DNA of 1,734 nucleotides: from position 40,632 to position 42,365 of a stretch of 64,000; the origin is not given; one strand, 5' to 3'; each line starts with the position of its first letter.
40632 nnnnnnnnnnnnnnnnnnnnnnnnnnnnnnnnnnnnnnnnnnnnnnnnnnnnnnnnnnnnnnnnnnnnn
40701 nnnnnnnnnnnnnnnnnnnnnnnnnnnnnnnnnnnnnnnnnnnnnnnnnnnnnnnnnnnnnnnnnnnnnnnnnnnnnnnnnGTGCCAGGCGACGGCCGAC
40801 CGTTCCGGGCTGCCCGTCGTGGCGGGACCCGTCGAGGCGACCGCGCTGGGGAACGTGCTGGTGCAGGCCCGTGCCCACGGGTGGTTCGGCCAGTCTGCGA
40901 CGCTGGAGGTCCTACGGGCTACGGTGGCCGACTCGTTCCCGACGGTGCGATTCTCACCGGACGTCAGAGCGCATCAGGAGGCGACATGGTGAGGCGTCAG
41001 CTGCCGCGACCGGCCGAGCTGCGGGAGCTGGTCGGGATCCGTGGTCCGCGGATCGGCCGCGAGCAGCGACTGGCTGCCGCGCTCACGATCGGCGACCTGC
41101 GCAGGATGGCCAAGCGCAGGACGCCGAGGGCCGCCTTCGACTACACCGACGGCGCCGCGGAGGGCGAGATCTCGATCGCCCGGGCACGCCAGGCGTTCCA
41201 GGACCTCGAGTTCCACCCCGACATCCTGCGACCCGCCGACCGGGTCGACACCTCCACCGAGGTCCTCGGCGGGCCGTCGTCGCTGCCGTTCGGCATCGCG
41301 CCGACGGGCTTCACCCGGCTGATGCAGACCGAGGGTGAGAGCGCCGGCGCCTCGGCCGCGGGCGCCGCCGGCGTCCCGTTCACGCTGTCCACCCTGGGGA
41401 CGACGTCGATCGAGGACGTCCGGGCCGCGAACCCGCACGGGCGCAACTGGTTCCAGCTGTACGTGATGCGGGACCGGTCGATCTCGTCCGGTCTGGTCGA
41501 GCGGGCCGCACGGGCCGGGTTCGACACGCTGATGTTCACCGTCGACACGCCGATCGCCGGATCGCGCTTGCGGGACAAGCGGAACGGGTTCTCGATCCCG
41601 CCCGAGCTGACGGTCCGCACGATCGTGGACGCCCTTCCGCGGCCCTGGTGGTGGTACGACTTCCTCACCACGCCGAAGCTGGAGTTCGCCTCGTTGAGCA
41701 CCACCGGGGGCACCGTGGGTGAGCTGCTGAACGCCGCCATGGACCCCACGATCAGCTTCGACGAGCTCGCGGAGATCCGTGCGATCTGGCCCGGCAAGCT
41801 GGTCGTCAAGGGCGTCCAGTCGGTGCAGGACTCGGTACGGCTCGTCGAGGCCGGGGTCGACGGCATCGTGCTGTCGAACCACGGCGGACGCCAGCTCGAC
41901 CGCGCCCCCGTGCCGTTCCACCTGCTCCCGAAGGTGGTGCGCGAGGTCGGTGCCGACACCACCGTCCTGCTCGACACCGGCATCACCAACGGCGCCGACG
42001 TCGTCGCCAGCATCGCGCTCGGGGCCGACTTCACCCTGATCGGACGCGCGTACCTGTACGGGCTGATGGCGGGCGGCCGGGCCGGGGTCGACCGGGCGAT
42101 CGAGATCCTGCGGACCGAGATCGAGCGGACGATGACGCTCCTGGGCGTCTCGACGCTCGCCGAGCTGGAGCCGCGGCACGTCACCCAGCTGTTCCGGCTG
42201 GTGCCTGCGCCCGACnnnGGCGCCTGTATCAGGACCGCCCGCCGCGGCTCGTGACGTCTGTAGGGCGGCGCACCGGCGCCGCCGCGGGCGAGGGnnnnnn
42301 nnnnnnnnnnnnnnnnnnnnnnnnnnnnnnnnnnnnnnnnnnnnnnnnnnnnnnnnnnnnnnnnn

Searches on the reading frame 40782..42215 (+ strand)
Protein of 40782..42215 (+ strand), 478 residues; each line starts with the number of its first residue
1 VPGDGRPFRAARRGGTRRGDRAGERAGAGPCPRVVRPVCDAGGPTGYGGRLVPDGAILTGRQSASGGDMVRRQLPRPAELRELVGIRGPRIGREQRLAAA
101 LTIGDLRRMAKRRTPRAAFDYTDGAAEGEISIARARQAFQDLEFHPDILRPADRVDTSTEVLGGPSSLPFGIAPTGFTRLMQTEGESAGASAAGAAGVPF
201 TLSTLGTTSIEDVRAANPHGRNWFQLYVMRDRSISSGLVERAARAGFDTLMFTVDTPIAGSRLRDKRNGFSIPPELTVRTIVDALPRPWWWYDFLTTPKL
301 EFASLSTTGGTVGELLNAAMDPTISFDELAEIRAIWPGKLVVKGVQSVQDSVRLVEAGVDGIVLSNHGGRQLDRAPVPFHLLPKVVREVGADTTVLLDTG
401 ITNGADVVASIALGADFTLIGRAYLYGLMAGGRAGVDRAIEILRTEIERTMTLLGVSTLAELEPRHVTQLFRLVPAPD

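Call 97: search_protein_families(library=pfam, proteins=[window:40782-42215:+], max_evalue=0.001)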
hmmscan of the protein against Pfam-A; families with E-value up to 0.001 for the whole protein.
window:40782-42215:+ (478 aa): 2 families
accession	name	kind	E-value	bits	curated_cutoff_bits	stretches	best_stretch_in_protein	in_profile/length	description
PF01070.24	FMN_dh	-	1.5e-126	422.6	24.9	1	110-468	1-349/350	FMN-dependent dehydrogenase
PF20866.3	MdcG_N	-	0.0004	20.8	24.4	1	69-109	34-74/77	Phosphoribosyl-dephospho-CoA transferase MdcG N-terminal domain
